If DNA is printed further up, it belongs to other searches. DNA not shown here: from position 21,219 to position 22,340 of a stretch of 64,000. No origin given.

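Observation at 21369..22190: Unusual fusion: Tat signal + C_GCAxxG_C_C redox domain + diheme cytochrome c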

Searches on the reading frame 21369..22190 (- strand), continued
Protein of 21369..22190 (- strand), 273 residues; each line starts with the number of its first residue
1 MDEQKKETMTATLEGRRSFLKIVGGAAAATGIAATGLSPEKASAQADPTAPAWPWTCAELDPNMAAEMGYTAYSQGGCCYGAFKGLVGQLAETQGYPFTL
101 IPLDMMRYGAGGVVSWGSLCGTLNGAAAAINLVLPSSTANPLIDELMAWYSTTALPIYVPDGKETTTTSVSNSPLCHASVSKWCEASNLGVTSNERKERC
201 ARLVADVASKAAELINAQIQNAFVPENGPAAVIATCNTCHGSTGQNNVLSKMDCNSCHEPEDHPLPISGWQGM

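Call 51: fold_search(model_id=the predicted structure, library=pdb)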
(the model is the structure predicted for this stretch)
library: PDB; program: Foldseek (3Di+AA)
matches with E <= 10: 120; with E <= 0.001: 1
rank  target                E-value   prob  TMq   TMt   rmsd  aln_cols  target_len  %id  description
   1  1h21_A                1.1e-14  1.00  0.65  0.74   3.7       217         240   39  A novel iron centre in the split-Soret cytochrome c from Desulfovibrio desulfuricans ATCC 27774 (released 2003-02-20)
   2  3gv2_A                1.5e+00  0.07  0.15  0.16  11.3       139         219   11  X-ray Structure of Hexameric HIV-1 CA (released 2009-06-23)
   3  9i8i_A                2.0e+00  0.05  0.17  0.19  17.4       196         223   12  cryoEM structure of HIV-1 KAKA/G225R mature CA hexamer (released 2025-02-26)
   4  8iwh_D                2.1e+00  0.04  0.14  0.12  19.5       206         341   14  Structure and characteristics of a photosystem II supercomplex containing monomeric LHCX and dimeric FCPII antennae fr (released 2023-10-25)
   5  9ee3_H                2.1e+00  0.03  0.14  0.16  20.0       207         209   12  HIV CA - FG peptide (14 mM) (released 2026-03-18)
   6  6axy                  2.6e+00  0.07  0.17  0.21  11.2       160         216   12  Structure of the V11I/T58A/I124A mutant of the HIV-1 capsid protein (released 2018-09-12)
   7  9d6e_A                2.7e+00  0.03  0.15  0.17  15.0       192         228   14  Gag CA-SP1 immature lattice bound with Bevirimat from enveloped virus like particles (released 2024-10-30)
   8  8br8_SF               2.7e+00  0.03  0.13  0.16  16.0       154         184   12  Giardia ribosome in POST-T state (A1) (released 2023-03-15)
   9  6h59_A                2.8e+00  0.02  0.12  0.15  17.2       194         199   14  Crystal structure of Mycobacterium tuberculosis phosphatidylinositol phosphate synthase (PgsA1) with CDP-DAG bound (released 2019-05-15)
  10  2gol_B                3.0e+00  0.06  0.17  0.29  10.6       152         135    8  Xray Structure of Gag278 (released 2006-09-26)
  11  9cwv_A                3.2e+00  0.06  0.19  0.21  14.2       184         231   12  Gag CA-SP1 immature lattice from intact enveloped virus-like particles (released 2024-10-30)
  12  7ugx                  3.2e+00  0.02  0.13  0.09  16.1       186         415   11  Asp-bound GltPh RSMR mutant in IFS-B1 state (released 2023-03-29)
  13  9d6c_A                3.3e+00  0.06  0.18  0.21  14.2       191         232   12  Gag CA-SP1 immature lattice bound with Lenacapavir and Bevirimat from enveloped virus like particles (released 2024-10-30)
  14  1j4n                  3.3e+00  0.03  0.16  0.17  14.3       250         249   11  Crystal Structure of the AQP1 water channel (released 2002-03-27)
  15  1fx8                  3.3e+00  0.02  0.15  0.15  17.9       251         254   10  CRYSTAL STRUCTURE OF THE E. COLI GLYCEROL FACILITATOR (GLPF) WITH SUBSTRATE GLYCEROL (released 2000-11-01)
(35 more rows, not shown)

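Call 67: find_encoding_contigs(protein=P0013, flank=5000, max_places=1)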
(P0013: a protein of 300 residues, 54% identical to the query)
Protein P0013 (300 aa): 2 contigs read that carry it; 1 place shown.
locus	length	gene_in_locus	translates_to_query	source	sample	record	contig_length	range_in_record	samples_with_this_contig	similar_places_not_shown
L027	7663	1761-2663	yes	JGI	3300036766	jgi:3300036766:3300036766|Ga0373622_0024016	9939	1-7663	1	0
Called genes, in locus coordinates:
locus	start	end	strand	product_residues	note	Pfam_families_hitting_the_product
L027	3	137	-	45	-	?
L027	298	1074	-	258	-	-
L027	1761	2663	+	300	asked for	PF09719:C_GCAxxG_C_C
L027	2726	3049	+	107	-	PF01022:HTH_5, PF12840:HTH_20, PF25212:HVO_A0114 (weak)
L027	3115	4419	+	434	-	PF03773:ArsP_1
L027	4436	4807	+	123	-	PF08859:DGC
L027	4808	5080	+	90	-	PF13192:Thioredoxin_3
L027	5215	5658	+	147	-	PF00085:Thioredoxin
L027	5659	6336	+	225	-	PF13386:DsbD_2 (faint), PF02683:DsbD_TM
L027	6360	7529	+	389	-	PF25917:BSH_RND, PF25973:BSH_CzcB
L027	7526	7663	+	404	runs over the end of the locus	PF12704:MacB_PCD, PF02687:FtsX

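Call 68: find_encoding_contigs(protein=P0006, flank=5000, max_places=1)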
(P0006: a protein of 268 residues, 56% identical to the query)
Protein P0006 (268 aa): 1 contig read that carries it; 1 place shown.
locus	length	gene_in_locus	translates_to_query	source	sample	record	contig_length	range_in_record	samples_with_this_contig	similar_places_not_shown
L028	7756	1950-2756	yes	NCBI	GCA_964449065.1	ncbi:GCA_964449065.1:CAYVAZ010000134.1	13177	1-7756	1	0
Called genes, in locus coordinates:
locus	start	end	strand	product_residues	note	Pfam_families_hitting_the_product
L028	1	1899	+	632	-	?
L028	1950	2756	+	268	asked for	PF09719:C_GCAxxG_C_C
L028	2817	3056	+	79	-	PF13192:Thioredoxin_3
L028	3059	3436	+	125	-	PF08859:DGC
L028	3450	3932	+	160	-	-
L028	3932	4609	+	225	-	PF02683:DsbD_TM (weak), PF13386:DsbD_2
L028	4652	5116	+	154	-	PF01022:HTH_5, PF12840:HTH_20 (weak)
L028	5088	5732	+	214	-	PF01451:LMWPc (weak)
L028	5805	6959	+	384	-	PF13593:SBF_like (weak), PF01758:SBF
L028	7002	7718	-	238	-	PF13489:Methyltransf_23, PF13847:Methyltransf_31 (weak), PF08241:Methyltransf_11 (weak), PF08242:Methyltransf_12 (weak)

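Call 69: find_encoding_contigs(protein=P0016, flank=5000, max_places=1)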
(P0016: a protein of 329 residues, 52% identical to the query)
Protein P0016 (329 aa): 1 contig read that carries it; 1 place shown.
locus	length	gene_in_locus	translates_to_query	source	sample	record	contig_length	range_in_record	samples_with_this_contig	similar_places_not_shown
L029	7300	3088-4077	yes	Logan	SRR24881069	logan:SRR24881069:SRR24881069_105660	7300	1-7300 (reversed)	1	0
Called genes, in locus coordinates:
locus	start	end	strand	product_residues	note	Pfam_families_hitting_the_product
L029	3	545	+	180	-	?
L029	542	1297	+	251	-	-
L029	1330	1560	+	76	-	PF13192:Thioredoxin_3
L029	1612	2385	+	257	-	PF03807:F420_oxidored, PF14748:P5CR_dimer (weak)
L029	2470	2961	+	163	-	PF00085:Thioredoxin, PF13098:Thioredoxin_2 (weak)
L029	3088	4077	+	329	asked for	PF09719:C_GCAxxG_C_C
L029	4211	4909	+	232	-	PF02683:DsbD_TM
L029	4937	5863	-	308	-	PF00551:Formyl_trans_N, PF02911:Formyl_trans_C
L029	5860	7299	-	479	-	?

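Call 75: search_protein_families(library=pfam, proteins=[L023:1721-4387:+, L028:1-1899:+, L017:9006-9488:+, L021:1721-4462:+], max_evalue=0.001)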
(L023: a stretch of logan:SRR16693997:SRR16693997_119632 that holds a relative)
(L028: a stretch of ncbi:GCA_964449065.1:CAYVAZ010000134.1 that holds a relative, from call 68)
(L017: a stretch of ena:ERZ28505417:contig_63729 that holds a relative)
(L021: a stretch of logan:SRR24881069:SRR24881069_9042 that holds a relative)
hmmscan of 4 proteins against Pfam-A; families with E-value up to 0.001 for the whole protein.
L023:1721-4387:+ (889 aa): 2 families
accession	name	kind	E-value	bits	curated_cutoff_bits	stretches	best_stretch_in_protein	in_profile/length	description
PF13517.12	FG-GAP_3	-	3.9e-11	43.8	26.9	1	763-819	1-60/61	FG-GAP-like repeat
PF01839.29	FG-GAP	-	1.5e-07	31.6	22.1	1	804-825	4-25/37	FG-GAP repeat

L028:1-1899:+ (632 aa): 6 families
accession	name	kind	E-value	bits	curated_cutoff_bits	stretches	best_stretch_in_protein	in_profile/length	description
PF14522.11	Cytochrome_C7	-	1.1e-08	35.2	24.8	1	110-198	4-66/67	Cytochrome c7 and related cytochrome c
PF13435.11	Cytochrome_C554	-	6.8e-08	33.8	20.8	0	86-125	46-83/84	Cytochrome c554 and c-prime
PF14537.11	Cytochrom_c3_2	-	1.4e-06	29.1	25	0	113-198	1-64/79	Cytochrome c3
PF22113.1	Mtrc-MtrF_II-IV_dom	-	5.4e-06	26.5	30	0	16-131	82-170/176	Outer membrane cytochrome MtrC/MtrF-like, domains II/IV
PF09699.15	Paired_CXXCH_1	-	1.9e-05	24.7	20.6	0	81-97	22-38/41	Doubled CXXCH motif (Paired_CXXCH_1)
PF22678.1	Cytochrom_c_NrfB-like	-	5e-05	24.1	27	0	121-198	1-65/89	Cytochrome c-type protein NrfB-like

L017:9006-9488:+ (160 aa): 0 families

L021:1721-4462:+ (913 aa): 7 families
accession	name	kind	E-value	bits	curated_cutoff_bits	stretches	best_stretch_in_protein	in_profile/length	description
PF14522.11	Cytochrome_C7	-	4.5e-12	46.1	24.8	1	294-381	5-66/67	Cytochrome c7 and related cytochrome c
PF01292.26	Ni_hydr_CYTB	-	5e-09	36.6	30.1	1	689-774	99-173/179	Prokaryotic cytochrome b561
PF13435.11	Cytochrome_C554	-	1.1e-07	33.1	20.8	0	269-308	46-83/84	Cytochrome c554 and c-prime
PF09699.15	Paired_CXXCH_1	-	1.4e-06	28.3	20.6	0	256-280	14-38/41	Doubled CXXCH motif (Paired_CXXCH_1)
PF14537.11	Cytochrom_c3_2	-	3.8e-06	27.7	25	0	296-381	1-64/79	Cytochrome c3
PF22113.1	Mtrc-MtrF_II-IV_dom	-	8.1e-06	25.9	30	0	144-314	31-169/176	Outer membrane cytochrome MtrC/MtrF-like, domains II/IV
PF22678.1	Cytochrom_c_NrfB-like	-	2.7e-05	25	27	0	304-382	1-66/89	Cytochrome c-type protein NrfB-like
